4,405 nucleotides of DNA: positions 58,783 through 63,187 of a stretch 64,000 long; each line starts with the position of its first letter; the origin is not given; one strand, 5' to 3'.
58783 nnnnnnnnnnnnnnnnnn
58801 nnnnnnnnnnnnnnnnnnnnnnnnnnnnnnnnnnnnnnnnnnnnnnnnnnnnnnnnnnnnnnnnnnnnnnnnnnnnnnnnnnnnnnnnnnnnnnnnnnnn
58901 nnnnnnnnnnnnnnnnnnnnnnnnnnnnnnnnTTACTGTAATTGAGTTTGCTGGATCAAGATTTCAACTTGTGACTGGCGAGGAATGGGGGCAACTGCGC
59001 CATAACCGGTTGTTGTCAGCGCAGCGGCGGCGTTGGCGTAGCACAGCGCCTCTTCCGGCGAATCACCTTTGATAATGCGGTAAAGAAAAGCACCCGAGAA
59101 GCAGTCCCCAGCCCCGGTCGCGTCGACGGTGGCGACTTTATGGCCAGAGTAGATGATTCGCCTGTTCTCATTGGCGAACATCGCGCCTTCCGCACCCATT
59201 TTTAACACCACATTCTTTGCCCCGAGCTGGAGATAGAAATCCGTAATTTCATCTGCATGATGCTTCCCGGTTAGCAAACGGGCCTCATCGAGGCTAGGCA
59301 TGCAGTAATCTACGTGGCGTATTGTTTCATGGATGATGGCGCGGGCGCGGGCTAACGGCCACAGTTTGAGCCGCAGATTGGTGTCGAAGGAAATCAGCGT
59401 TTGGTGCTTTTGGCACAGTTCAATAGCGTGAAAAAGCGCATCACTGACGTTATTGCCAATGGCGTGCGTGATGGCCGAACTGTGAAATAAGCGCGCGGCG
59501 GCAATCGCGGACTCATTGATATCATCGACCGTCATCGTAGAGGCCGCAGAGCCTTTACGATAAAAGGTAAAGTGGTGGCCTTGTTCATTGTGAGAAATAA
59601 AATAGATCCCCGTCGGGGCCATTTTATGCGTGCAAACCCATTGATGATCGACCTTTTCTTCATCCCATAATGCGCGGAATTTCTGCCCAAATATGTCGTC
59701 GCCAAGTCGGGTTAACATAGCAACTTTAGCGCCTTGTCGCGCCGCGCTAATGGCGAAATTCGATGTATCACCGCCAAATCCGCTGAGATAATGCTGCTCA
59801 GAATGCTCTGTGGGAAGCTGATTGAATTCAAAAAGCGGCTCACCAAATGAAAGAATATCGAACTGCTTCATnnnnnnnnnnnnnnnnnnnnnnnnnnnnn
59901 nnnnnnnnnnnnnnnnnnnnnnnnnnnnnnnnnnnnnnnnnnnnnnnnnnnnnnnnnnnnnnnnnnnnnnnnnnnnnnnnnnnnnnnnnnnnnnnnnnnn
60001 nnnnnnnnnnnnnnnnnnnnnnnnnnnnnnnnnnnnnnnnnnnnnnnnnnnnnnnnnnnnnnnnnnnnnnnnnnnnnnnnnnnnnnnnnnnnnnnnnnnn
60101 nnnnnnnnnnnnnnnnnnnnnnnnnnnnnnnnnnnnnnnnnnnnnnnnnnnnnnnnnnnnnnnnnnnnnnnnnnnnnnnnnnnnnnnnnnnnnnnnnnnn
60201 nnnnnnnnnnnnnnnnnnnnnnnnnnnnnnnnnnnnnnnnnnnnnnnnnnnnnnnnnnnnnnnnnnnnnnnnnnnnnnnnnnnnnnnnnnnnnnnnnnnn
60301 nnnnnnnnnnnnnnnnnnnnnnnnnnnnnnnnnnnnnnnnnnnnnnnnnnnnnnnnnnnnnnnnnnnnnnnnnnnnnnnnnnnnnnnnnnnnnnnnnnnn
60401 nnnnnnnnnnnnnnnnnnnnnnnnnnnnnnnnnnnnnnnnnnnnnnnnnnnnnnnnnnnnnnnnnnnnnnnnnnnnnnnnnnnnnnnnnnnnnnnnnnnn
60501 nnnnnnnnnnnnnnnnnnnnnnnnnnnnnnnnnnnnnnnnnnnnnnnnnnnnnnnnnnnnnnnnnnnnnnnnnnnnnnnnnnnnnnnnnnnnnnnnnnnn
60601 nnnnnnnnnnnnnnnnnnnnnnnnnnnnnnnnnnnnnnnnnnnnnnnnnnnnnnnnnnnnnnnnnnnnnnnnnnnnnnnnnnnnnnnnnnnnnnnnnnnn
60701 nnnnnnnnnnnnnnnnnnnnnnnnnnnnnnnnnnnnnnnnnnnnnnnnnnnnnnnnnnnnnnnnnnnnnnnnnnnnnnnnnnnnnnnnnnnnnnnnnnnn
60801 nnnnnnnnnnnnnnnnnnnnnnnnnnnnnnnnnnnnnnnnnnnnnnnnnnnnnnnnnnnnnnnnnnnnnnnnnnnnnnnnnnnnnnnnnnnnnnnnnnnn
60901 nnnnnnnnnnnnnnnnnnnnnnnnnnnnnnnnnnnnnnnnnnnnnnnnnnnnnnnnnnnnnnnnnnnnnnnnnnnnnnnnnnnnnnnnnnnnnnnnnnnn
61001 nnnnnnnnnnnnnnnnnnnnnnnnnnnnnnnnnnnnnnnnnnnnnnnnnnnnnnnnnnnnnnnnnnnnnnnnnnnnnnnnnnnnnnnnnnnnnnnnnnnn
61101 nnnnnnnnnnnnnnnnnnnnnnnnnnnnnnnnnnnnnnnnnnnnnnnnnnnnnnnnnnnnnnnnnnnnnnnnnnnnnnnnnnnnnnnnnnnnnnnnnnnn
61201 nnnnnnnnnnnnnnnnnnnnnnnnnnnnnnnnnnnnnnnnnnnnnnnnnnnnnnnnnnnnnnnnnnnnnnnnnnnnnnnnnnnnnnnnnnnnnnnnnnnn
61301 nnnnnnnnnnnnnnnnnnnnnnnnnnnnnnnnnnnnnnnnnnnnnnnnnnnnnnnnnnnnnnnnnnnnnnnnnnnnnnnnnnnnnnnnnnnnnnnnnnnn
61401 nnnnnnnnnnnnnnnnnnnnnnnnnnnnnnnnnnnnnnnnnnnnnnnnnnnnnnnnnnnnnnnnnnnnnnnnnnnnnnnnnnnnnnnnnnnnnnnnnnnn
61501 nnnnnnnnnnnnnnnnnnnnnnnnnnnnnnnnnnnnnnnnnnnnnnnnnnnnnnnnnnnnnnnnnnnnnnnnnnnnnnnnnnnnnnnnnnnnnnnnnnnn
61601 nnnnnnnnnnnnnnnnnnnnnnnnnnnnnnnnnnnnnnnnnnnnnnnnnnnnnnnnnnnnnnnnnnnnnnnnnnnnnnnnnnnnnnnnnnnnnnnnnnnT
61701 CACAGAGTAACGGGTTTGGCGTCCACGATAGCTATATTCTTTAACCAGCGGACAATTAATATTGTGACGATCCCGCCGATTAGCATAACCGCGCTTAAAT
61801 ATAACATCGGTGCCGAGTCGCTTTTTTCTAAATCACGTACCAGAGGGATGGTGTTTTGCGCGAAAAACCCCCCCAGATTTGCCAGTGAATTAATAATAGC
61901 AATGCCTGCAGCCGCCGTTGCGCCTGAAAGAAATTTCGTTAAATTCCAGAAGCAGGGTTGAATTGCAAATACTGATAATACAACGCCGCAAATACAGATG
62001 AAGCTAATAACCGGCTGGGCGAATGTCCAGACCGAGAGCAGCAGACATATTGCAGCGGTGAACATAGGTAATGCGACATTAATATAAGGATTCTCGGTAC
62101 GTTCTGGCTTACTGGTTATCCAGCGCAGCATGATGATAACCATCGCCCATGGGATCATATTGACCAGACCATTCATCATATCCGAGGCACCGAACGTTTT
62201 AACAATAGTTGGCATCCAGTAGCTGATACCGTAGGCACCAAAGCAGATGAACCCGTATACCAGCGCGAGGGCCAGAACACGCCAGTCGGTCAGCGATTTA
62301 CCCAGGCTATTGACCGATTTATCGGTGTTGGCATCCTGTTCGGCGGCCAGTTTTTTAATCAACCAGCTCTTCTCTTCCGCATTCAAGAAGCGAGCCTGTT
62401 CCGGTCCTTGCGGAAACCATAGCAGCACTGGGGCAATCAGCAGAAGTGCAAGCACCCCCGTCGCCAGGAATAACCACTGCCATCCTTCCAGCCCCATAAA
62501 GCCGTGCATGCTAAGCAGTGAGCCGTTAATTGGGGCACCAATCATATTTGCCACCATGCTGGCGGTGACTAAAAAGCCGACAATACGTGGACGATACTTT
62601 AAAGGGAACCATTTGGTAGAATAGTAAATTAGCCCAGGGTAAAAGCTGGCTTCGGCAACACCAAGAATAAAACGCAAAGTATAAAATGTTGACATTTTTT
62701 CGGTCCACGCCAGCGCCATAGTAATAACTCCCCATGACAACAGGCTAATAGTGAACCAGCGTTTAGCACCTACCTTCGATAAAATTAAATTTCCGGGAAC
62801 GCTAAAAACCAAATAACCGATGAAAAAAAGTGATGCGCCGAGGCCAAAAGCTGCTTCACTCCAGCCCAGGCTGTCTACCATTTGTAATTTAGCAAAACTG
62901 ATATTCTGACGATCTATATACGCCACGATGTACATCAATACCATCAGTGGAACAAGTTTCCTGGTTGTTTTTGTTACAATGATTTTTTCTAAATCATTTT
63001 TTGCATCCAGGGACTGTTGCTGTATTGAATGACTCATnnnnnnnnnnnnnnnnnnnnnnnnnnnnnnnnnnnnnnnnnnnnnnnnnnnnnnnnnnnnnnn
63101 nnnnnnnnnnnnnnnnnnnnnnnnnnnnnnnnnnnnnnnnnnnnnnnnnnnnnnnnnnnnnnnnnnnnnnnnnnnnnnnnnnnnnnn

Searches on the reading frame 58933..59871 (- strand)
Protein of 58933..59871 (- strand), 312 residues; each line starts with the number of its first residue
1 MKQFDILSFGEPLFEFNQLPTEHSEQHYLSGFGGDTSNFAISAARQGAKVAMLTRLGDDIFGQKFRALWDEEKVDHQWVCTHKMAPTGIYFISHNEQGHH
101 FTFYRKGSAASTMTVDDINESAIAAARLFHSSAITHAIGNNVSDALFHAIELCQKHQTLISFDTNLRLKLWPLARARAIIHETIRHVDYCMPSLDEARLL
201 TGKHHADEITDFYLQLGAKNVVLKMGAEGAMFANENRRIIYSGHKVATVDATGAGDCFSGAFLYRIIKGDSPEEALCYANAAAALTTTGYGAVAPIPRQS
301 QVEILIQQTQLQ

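Call 10: search_protein_families(library=pfam, proteins=[window:58933-59871:-])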
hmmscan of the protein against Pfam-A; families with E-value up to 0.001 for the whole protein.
window:58933-59871:- (312 aa): 2 families
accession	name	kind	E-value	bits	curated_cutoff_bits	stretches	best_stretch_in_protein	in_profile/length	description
PF00294.29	PfkB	-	2.4e-55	188.4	25.8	1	6-297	4-300/302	pfkB family carbohydrate kinase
PF08543.17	Phos_pyr_kin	-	6.2e-06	26.2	27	1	177-280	110-225/246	Phosphomethylpyrimidine kinase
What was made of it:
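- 58933..59871 (-): PfkB-family sugar-acid kinase (KDG-kinase-like), the last catabolic gene of the operon. Pfam PfkB 2.4e-55 (call 10).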

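Call 11: search_protein_families(library=ncbifam, proteins=[window:58933-59871:-])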
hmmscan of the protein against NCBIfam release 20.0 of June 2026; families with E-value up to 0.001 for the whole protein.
window:58933-59871:- (312 aa): 24 families
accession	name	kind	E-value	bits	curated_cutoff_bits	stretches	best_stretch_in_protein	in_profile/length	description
NF040938.1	KDG_KDGal_kin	equivalog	2.2e-60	204.3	400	1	7-307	2-304/305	bifunctional 2-dehydro-3-deoxygluconokinase/2-dehydro-3-deoxygalactonokinase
TIGR04382.1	myo_inos_iolC_N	equivalog_domain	2.8e-47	161.5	300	1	28-304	29-307/309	5-dehydro-2-deoxygluconokinase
TIGR02152.1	D_ribokin_bact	equivalog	2.6e-42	145.2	299.65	1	27-303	29-297/298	ribokinase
NF041332.1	KDG_KDGal_kin_Halo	equivalog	9.3e-42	143.6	440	1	5-308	3-312/320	bifunctional 2-dehydro-3-deoxygluconokinase/2-dehydro-3-deoxygalactonokinase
NF049991.1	TagKinase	equivalog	2e-38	132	420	1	39-310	47-319/321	tagatose kinase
NF006957.1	PRK09434.1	equivalog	9e-38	130.5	450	1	24-301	18-301/302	fructokinase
NF052444.1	DhDoxglucKinKdgK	equivalog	1.5e-37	129.6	400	1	23-295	15-298/303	2-dehydro-3-deoxygluconokinase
NF008353.0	PRK11142.1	equivalog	7.2e-36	124.2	341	1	25-308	31-305/307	ribokinase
NF041633.1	trifunc_aldol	exception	2.1e-33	115.6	700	2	7-196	245-438/580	KHG/KDPG aldolase/sugar kinase fusion protein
NF053626.1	RibKinHalex1628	equivalog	2.8e-23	82.8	330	1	30-306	35-291/293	ATP-dependent ribose-1-phosphate kinase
NF047869.1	myo_kin_aldol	exception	2.1e-22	79.2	600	1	31-309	37-334/586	bifunctional 5-dehydro-2-deoxygluconokinase/5-dehydro-2-deoxyphosphogluconate aldolase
TIGR03168.1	1-PFK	subfamily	1.3e-16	60.4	216.4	1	33-307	35-300/305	hexose kinase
TIGR03828.1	pfkB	equivalog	1.8e-15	56.8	292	1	38-308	40-301/305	1-phosphofructokinase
NF007321.0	PRK09813.1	equivalog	1.1e-14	54.5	247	1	33-288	24-256/261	fructoselysine 6-kinase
NF041134.1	R1P_kin_Thcocales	equivalog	2.3e-11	43.7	500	1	26-296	30-272/291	ADP-dependent ribose-1-phosphate kinase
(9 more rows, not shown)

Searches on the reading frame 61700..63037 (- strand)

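Call 10: search_protein_families(library=pfam, proteins=[window:61700-63037:-])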
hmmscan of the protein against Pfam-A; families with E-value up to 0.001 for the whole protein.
window:61700-63037:- (445 aa): 1 family
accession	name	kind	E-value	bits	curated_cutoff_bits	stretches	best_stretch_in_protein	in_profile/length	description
PF07690.21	MFS_1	-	8.8e-46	156.8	33.4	1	33-393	2-346/347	Major Facilitator Superfamily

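Call 11: search_protein_families(library=ncbifam, proteins=[window:61700-63037:-])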
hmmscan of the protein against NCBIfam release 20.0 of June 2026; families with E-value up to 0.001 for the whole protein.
window:61700-63037:- (445 aa): 13 families
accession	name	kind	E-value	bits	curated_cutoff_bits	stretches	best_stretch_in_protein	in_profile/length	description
TIGR00893.1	2A0114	subfamily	2.1e-73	247.6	395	1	34-429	1-399/399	D-galactonate transporter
TIGR02332.1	HpaX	equivalog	2.6e-59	201.4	615.4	1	21-419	2-411/412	4-hydroxyphenylacetate permease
TIGR00881.1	2A0104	subfamily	1.1e-21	77.3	407.75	1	34-397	2-366/379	phosphoglycerate transporter protein PgtP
TIGR00895.1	2A0115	subfamily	1.3e-17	63.8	418.55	1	13-394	3-391/398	aromatic acid/H+ symport family MFS transporter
TIGR00894.1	2A0114euk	subfamily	1.5e-15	56.7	626.45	1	58-303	72-313/465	Na(+)-dependent inorganic phosphate cotransporter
TIGR00880.1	2_A_01_02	superfamily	2.2e-08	34.3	131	1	73-210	9-140/141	multidrug resistance protein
NF008586.0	PRK11551.1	equivalog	8e-08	31.7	410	1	30-429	18-396/406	3-(3-hydroxy-phenyl)propionate transporter MhpT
NF047787.1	PhglyTportPgtP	equivalog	2.2e-07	30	750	1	31-316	31-325/451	phosphoglycerate transporter PgtP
TIGR00900.1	2A0121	subfamily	3.5e-07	29.9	319.6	1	18-176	213-361/364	H+ Antiporter protein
TIGR00891.1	2A0112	subfamily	1.4e-06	27.6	552.9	1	46-238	33-215/405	sialate:H+ symport family MFS transporter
NF053517.1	HbztTptrPcaK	equivalog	3.2e-06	26.4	770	1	9-225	1-208/437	4-hydroxybenzoate transporter PcaK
NF008661.1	PRK11663.1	subfamily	3e-05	23.2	564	1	26-207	29-203/439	MFS transporter family glucose-6-phosphate receptor UhpC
TIGR00898.1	2A0119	subfamily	5.2e-05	22.2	550.75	1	66-221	130-272/506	cation transport protein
